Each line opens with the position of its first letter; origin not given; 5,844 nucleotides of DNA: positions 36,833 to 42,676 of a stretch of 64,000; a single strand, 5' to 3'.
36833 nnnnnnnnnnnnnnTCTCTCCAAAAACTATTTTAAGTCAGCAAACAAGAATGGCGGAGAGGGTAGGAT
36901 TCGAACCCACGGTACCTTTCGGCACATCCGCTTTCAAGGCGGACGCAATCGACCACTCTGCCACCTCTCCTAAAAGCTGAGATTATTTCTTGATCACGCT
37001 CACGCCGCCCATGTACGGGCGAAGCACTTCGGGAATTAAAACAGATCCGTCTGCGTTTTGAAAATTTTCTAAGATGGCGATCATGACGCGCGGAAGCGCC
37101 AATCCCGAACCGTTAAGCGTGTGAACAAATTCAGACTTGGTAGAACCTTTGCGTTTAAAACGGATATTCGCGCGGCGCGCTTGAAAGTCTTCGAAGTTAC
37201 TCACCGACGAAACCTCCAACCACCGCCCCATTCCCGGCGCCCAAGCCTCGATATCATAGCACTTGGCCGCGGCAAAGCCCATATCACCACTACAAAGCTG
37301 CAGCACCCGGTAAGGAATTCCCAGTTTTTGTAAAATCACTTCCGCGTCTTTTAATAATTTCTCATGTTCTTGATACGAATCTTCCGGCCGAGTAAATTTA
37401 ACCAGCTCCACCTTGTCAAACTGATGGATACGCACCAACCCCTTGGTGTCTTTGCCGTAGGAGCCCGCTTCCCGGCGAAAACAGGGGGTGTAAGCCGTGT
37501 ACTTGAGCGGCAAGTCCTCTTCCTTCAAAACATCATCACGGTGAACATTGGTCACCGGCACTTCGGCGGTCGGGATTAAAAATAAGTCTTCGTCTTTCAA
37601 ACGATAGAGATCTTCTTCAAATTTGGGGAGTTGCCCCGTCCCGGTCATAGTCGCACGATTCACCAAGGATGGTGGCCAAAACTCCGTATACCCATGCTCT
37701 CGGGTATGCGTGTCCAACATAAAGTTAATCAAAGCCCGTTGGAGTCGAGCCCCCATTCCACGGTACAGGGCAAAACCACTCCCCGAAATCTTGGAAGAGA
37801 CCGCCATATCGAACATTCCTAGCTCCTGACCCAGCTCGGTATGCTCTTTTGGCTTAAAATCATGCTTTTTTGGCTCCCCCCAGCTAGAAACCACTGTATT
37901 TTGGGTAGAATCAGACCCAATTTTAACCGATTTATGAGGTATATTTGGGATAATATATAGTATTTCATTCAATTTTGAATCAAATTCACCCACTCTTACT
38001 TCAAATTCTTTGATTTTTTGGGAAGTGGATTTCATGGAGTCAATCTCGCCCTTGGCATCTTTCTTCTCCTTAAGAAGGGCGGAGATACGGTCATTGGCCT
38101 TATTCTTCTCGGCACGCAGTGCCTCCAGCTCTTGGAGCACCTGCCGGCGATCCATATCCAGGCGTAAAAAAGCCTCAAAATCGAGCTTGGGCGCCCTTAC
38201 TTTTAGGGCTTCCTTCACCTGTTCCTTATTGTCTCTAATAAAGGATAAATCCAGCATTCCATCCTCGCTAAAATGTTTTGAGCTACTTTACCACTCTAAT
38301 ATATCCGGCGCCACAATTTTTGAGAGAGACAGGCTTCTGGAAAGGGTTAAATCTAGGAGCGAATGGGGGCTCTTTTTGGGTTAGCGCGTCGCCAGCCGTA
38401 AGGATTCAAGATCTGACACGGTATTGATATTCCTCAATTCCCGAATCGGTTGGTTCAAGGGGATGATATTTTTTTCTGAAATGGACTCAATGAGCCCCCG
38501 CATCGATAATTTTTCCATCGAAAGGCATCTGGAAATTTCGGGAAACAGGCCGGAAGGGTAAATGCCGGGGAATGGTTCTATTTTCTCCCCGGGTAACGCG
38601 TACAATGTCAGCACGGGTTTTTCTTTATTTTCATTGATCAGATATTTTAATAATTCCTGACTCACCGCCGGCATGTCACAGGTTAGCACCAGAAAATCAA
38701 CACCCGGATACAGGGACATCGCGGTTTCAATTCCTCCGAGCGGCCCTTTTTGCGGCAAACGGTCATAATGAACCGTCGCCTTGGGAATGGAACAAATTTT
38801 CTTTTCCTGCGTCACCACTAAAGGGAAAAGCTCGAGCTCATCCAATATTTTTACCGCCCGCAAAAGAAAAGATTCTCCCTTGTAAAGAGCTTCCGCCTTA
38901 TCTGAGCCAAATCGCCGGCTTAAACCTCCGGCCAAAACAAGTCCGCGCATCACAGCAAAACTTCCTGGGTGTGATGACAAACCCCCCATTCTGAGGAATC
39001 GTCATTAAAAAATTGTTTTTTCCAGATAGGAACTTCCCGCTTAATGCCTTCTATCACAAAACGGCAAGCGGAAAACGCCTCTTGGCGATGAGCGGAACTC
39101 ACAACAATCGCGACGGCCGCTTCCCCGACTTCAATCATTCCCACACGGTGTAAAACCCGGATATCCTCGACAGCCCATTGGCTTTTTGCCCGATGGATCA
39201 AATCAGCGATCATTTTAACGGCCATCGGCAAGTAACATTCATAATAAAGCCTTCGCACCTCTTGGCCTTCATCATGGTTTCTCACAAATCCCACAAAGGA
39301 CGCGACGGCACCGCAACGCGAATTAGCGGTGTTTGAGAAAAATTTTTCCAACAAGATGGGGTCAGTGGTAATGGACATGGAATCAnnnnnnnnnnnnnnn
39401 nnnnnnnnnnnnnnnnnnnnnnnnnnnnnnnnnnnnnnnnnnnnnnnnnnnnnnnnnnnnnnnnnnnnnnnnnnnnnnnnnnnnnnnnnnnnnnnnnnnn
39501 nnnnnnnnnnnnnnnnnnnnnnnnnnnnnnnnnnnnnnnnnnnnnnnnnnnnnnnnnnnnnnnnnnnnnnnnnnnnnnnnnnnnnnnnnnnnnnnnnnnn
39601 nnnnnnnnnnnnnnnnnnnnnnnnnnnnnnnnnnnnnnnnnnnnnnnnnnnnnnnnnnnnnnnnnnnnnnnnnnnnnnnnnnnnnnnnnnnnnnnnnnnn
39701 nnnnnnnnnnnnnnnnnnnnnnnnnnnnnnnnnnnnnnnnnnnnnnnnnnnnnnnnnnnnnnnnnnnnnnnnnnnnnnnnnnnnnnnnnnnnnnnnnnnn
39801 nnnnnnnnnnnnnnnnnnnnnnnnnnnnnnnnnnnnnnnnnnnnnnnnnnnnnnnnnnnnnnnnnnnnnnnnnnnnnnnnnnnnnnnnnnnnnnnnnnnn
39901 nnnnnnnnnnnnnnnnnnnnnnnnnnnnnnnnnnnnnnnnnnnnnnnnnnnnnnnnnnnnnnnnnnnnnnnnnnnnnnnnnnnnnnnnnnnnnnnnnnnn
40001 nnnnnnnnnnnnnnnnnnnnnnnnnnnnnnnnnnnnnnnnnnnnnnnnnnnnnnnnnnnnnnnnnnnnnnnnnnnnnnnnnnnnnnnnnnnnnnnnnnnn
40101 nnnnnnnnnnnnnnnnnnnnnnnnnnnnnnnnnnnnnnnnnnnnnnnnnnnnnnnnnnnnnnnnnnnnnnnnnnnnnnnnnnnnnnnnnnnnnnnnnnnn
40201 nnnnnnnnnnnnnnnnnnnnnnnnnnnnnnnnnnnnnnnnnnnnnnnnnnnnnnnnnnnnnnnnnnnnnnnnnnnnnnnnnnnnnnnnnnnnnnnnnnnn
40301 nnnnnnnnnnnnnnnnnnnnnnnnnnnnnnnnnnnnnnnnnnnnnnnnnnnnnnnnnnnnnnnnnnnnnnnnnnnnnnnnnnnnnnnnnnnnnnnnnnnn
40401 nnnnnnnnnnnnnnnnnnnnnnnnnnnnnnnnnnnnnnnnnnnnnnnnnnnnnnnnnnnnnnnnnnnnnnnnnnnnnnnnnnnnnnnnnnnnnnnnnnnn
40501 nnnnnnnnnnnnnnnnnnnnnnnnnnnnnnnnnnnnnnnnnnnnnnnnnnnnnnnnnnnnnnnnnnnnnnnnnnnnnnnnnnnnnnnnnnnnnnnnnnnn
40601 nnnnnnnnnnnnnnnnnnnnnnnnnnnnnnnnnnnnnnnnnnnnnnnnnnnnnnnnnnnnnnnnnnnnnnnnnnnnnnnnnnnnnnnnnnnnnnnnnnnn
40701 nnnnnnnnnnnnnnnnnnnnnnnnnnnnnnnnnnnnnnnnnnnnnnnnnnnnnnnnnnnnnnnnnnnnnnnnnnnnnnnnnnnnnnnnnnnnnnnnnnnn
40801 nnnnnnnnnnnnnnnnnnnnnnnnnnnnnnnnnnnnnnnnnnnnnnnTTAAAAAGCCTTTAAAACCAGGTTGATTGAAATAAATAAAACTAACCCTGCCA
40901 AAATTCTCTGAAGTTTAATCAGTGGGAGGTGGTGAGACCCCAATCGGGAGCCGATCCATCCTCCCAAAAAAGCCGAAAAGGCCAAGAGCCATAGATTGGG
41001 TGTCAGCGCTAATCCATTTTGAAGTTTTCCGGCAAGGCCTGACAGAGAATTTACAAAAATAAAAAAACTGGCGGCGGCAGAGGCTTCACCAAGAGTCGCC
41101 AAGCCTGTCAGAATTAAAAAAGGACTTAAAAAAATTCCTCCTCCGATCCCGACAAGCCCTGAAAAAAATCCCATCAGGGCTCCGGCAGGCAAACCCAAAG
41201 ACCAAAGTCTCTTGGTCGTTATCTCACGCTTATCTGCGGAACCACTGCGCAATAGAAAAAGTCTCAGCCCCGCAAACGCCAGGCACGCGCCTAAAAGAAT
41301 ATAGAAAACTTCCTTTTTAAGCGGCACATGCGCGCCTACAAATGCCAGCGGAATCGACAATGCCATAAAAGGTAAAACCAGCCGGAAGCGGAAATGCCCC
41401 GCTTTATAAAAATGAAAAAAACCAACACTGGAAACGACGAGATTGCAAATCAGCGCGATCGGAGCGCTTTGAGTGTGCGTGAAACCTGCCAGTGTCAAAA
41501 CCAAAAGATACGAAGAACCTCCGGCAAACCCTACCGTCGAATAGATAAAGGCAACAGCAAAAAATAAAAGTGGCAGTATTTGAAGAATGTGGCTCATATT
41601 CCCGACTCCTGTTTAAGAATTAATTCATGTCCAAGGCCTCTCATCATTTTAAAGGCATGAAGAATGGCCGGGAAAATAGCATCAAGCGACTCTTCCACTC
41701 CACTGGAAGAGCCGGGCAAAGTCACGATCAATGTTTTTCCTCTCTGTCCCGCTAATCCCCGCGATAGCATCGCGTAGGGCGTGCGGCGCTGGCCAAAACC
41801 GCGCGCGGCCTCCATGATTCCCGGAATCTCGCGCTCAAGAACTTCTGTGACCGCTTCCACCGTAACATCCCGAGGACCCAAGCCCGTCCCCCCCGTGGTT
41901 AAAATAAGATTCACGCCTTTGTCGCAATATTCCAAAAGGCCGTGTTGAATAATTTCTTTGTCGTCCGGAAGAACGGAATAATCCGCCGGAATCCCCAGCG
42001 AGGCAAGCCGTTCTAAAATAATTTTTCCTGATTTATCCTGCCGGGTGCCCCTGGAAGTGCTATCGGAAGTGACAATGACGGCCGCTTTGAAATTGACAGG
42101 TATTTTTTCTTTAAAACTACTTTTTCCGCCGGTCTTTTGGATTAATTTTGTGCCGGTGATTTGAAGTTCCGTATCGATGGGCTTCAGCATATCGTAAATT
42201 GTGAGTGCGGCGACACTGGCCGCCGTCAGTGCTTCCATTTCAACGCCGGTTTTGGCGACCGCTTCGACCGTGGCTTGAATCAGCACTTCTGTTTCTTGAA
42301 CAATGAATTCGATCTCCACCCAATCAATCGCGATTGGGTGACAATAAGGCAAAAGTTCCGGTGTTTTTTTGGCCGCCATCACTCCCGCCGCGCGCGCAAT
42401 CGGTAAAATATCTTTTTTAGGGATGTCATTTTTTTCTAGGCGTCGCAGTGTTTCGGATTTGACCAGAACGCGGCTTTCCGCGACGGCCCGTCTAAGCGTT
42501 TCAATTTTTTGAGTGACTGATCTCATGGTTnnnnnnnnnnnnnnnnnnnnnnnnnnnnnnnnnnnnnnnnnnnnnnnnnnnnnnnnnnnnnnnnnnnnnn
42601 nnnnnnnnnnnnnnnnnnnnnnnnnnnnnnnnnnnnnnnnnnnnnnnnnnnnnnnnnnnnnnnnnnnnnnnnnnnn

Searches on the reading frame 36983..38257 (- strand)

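Call 7: search_protein_families(library=pfam, proteins=[window:36983-38257:-], max_evalue=0.01)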
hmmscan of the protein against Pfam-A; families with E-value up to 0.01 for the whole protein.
window:36983-38257:- (424 aa): 2 families
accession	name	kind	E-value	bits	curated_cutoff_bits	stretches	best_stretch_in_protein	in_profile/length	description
PF00587.30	tRNA-synt_2b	-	1.2e-45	156.2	29.3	1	221-399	4-179/179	tRNA synthetase class II core domain (G, H, P, S and T)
PF02403.27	Seryl_tRNA_N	-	2e-24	86.3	28.2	1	1-107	1-108/108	Seryl-tRNA synthetase N-terminal domain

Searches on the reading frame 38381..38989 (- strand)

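Call 7: search_protein_families(library=pfam, proteins=[window:38381-38989:-], max_evalue=0.01)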
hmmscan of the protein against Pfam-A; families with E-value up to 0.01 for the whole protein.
window:38381-38989:- (202 aa): 1 family
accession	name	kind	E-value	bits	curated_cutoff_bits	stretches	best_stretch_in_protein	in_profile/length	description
PF12804.13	NTP_transf_3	-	9.4e-26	91.3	27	1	16-168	1-155/160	MobA-like NTP transferase domain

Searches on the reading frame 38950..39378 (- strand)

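Call 7: search_protein_families(library=pfam, proteins=[window:38950-39378:-], max_evalue=0.01)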
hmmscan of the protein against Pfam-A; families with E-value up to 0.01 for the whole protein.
window:38950-39378:- (142 aa): 1 family
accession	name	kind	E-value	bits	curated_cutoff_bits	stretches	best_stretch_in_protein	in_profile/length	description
PF02391.22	MoaE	-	2.7e-37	127.9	23.4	1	3-115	1-114/114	MoaE protein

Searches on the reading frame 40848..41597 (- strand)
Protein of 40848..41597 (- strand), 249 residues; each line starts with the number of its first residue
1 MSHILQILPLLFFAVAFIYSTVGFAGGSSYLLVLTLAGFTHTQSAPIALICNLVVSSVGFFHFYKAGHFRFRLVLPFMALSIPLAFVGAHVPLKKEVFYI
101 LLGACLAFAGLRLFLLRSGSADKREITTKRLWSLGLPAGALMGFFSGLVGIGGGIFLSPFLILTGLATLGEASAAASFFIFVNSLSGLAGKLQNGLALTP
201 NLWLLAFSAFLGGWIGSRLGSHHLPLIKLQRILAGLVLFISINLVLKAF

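Call 7: search_protein_families(library=pfam, proteins=[window:40848-41597:-], max_evalue=0.01)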
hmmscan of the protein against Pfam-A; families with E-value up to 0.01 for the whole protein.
window:40848-41597:- (249 aa): 1 family
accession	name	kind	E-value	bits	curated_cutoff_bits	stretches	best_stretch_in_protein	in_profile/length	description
PF01925.25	TauE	-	3.4e-32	112.4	32.6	1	10-244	3-237/237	Sulfite exporter TauE/SafE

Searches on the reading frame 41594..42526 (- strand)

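Call 7: search_protein_families(library=pfam, proteins=[window:41594-42526:-], max_evalue=0.01)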
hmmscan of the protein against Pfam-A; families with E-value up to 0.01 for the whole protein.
window:41594-42526:- (310 aa): 2 families
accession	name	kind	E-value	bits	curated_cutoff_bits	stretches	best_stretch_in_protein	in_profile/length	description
PF01967.27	MoaC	-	7.3e-48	162.5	27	1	1-134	1-136/136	MoaC family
PF00994.29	MoCF_biosynth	-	2.5e-30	105.5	26.6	1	149-290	1-144/144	Probable molybdopterin binding domain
